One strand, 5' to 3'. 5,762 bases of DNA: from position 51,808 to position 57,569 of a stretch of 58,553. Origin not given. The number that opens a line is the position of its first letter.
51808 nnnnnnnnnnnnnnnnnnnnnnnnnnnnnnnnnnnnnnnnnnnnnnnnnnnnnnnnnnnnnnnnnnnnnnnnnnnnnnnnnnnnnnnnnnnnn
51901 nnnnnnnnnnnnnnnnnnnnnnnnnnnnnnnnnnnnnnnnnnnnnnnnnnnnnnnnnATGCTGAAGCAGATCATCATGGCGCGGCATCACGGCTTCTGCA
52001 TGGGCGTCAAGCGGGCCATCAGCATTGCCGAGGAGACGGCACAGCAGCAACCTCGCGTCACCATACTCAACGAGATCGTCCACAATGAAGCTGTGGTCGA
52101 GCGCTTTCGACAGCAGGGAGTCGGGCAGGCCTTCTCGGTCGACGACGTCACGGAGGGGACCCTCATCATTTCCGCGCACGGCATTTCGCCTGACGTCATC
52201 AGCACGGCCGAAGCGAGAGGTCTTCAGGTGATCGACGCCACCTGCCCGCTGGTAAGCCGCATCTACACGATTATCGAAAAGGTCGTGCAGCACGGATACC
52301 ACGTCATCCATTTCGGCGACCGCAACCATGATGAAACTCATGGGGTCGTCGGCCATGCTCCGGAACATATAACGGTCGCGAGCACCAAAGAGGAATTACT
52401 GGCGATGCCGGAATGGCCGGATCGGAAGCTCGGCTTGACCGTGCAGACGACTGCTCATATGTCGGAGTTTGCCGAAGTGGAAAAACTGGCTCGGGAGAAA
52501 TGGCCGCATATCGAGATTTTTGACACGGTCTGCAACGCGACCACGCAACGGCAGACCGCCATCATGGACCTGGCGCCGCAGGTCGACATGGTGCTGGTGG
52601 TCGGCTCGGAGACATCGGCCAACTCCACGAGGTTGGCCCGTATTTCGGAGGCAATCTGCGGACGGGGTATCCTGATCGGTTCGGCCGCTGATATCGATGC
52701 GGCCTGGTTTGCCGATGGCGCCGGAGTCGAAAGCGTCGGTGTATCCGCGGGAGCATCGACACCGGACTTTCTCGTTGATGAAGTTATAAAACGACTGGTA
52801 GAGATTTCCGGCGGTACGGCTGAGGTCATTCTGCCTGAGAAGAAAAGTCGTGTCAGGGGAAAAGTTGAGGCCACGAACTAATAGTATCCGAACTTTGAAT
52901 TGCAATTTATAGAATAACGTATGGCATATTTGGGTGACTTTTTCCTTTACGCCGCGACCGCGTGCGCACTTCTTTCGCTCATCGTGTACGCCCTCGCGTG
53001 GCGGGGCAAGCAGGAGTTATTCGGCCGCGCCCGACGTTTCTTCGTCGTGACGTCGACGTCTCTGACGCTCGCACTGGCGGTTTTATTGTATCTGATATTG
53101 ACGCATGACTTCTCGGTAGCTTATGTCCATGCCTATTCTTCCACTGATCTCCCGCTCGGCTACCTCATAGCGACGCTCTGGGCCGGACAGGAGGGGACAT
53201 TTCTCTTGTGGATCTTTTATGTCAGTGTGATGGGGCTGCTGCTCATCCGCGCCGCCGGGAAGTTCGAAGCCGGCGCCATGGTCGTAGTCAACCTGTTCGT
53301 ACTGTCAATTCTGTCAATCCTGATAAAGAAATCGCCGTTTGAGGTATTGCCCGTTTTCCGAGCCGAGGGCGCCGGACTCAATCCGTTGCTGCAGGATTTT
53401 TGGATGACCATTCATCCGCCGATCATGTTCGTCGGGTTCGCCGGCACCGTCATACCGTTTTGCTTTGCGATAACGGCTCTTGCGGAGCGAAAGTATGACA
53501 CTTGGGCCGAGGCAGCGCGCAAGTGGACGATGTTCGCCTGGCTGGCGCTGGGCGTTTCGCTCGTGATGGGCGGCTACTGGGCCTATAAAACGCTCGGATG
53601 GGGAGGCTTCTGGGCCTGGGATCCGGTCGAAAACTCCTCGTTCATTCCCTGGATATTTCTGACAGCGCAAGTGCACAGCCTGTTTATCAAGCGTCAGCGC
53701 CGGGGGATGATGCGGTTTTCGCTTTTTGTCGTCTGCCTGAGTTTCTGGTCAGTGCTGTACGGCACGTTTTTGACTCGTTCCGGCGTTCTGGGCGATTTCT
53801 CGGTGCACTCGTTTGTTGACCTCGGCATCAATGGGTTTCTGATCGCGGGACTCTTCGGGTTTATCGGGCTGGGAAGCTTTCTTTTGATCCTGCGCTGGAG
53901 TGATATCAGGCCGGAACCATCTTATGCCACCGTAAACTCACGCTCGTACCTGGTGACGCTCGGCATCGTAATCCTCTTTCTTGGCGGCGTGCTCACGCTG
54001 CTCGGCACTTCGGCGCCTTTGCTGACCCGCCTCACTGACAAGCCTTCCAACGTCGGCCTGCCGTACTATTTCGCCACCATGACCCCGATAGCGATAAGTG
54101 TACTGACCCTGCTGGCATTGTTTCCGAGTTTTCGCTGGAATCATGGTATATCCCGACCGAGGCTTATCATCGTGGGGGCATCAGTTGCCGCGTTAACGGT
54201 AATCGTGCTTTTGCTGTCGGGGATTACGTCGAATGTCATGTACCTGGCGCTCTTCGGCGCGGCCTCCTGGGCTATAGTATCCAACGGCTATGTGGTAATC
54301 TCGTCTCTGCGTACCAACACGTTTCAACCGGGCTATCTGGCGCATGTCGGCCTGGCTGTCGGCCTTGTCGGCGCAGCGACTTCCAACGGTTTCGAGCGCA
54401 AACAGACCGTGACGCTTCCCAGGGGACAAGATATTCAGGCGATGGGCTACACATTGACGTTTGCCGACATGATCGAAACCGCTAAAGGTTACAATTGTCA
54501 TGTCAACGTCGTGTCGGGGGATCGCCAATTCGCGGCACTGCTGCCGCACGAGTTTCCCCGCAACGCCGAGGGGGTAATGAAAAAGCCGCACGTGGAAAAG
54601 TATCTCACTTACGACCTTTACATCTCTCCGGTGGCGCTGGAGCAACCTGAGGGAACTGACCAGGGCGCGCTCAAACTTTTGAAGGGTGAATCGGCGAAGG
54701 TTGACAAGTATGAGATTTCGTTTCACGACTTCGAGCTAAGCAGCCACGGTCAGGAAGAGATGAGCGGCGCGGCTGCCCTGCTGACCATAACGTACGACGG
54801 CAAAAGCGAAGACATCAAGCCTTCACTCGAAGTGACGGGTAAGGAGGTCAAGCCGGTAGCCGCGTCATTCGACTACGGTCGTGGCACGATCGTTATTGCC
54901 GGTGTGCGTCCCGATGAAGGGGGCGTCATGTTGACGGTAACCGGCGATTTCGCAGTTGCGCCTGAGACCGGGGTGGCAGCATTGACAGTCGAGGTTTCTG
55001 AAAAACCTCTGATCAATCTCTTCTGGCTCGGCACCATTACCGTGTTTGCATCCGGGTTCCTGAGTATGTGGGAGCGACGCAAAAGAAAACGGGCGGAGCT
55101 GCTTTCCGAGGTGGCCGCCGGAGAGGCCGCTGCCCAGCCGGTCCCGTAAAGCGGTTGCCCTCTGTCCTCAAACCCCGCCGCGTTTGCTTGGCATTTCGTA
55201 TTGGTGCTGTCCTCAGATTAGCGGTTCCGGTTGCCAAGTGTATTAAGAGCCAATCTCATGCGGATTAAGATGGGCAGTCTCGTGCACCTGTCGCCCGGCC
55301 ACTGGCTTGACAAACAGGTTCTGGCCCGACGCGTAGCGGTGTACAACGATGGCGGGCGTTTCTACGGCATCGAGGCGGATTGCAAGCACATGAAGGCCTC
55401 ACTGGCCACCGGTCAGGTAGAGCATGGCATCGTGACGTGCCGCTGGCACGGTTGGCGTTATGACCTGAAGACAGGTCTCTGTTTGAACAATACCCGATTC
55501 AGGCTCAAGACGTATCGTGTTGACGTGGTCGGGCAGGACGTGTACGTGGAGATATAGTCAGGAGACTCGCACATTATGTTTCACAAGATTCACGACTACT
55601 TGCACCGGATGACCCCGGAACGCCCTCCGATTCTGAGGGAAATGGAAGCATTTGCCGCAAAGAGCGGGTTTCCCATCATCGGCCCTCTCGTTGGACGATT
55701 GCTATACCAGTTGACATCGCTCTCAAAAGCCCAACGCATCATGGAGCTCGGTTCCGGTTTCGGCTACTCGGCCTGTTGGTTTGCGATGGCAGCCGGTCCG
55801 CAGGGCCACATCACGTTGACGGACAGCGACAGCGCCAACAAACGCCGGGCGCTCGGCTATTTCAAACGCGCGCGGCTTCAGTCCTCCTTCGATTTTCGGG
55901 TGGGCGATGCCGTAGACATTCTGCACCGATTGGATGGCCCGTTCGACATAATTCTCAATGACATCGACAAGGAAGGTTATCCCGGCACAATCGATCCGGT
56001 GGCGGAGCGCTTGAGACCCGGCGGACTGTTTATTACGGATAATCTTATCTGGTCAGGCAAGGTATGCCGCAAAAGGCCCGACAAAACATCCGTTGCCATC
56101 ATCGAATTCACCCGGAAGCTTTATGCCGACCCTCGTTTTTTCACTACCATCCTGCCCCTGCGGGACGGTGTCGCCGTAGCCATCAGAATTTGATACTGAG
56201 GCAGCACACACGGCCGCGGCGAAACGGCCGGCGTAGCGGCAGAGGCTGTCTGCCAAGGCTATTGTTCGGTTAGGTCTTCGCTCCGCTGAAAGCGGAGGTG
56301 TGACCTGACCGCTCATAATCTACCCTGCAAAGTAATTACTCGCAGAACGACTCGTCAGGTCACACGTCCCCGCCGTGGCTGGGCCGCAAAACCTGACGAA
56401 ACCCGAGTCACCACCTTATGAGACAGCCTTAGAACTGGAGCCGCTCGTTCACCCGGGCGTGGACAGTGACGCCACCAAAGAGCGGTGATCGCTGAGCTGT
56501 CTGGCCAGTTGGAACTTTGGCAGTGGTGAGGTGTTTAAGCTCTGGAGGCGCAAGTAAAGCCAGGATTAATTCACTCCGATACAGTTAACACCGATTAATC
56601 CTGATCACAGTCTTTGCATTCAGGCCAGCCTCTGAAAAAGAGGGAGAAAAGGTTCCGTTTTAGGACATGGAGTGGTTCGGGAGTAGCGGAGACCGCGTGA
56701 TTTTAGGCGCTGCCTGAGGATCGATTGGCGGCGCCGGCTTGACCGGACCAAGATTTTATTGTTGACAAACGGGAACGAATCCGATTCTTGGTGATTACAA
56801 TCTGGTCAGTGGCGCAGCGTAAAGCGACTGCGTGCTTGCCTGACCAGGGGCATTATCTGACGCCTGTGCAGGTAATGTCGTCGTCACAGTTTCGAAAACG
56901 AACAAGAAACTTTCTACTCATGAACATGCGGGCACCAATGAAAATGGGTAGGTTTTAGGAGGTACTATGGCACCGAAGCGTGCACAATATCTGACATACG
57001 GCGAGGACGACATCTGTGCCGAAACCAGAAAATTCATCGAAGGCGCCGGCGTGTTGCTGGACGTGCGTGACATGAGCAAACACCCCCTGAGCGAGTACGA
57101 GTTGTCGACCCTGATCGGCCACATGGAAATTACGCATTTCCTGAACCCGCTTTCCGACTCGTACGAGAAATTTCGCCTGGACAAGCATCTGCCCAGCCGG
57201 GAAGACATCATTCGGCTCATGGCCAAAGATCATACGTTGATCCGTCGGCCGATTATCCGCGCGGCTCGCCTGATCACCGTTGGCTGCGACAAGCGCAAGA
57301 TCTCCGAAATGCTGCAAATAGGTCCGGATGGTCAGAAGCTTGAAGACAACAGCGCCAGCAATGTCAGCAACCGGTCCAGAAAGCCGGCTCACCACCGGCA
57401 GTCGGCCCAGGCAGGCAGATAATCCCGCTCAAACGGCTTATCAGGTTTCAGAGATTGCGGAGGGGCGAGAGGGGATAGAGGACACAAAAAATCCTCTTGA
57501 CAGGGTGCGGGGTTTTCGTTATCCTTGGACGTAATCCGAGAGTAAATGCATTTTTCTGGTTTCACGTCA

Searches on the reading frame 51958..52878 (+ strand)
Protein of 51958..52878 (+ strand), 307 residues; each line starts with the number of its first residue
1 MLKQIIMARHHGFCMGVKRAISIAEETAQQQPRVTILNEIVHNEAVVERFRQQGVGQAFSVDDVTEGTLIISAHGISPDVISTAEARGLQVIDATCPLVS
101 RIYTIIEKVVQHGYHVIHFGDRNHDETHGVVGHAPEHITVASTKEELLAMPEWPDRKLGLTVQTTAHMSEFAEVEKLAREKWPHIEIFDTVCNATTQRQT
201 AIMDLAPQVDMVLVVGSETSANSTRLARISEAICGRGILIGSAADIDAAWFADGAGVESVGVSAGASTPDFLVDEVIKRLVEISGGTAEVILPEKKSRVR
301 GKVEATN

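Call 23: search_protein_families(library=ncbifam, proteins=[window:51958-52878:+], max_evalue=1e-8)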
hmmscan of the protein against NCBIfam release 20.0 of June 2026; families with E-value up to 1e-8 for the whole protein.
window:51958-52878:+ (307 aa): 8 families
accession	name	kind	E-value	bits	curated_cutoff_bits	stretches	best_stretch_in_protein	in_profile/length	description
TIGR00216.1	ispH_lytB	equivalog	2.5e-85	286.1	187.85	1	4-282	1-281/282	4-hydroxy-3-methylbut-2-enyl diphosphate reductase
NF000907.0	PRK00087.1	equivalog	1.1e-80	271.7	624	1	4-284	2-279/671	bifunctional 4-hydroxy-3-methylbut-2-enyl diphosphate reductase/30S ribosomal protein S1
NF002187.0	PRK01045.1-1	equivalog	2.7e-79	266.2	276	1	4-282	2-277/282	4-hydroxy-3-methylbut-2-enyl diphosphate reductase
NF002190.0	PRK01045.1-4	subfamily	9.6e-69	231.7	389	1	4-282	8-291/321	4-hydroxy-3-methylbut-2-enyl diphosphate reductase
NF002189.0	PRK01045.1-3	equivalog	6e-68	229.2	444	1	3-283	14-296/326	4-hydroxy-3-methylbut-2-enyl diphosphate reductase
NF009024.0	PRK12360.1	equivalog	1.2e-66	224.9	387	1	4-280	2-278/281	4-hydroxy-3-methylbut-2-enyl diphosphate reductase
NF002188.0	PRK01045.1-2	equivalog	1.6e-66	224.5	420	1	4-289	2-290/315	4-hydroxy-3-methylbut-2-enyl diphosphate reductase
NF009911.0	PRK13371.1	equivalog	4.6e-39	134.6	440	2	4-145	56-206/405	4-hydroxy-3-methylbut-2-enyl diphosphate reductase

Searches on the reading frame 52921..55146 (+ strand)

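Call 23: search_protein_families(library=ncbifam, proteins=[window:52921-55146:+], max_evalue=1e-8)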
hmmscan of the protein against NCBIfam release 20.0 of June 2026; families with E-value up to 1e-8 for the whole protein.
window:52921-55146:+ (742 aa): 4 families
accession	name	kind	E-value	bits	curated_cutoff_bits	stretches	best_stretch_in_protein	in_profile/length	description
TIGR03145.1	cyt_nit_nrfE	subfamily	5e-87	293.1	927.3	1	3-568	4-591/631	heme lyase NrfEFG subunit NrfE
TIGR00353.1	nrfE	subfamily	5.4e-87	293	569.05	1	51-569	1-534/578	heme lyase CcmF/NrfE family subunit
NF007691.0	PRK10369.1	subfamily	2.6e-66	224.6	394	1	14-567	21-525/573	heme lyase NrfEFG subunit NrfE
TIGR03144.1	cytochr_II_ccsB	equivalog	3.3e-11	43.4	187.6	0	200-261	161-220/252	c-type cytochrome biogenesis protein CcsB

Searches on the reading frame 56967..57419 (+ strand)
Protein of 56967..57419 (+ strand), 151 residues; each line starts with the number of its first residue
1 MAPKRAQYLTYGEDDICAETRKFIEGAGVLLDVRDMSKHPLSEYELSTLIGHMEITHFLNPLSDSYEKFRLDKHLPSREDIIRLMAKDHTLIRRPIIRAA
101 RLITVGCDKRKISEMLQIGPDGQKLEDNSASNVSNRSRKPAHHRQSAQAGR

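Call 23: search_protein_families(library=ncbifam, proteins=[window:56967-57419:+], max_evalue=1e-8)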
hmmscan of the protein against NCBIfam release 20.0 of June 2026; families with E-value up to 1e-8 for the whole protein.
window:56967-57419:+ (151 aa): 1 family
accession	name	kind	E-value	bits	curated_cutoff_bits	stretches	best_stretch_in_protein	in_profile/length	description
TIGR01617.1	arsC_related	subfamily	1.2e-11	44.9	75.05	1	9-115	4-115/117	Spx/MgsR family RNA polymerase-binding regulatory protein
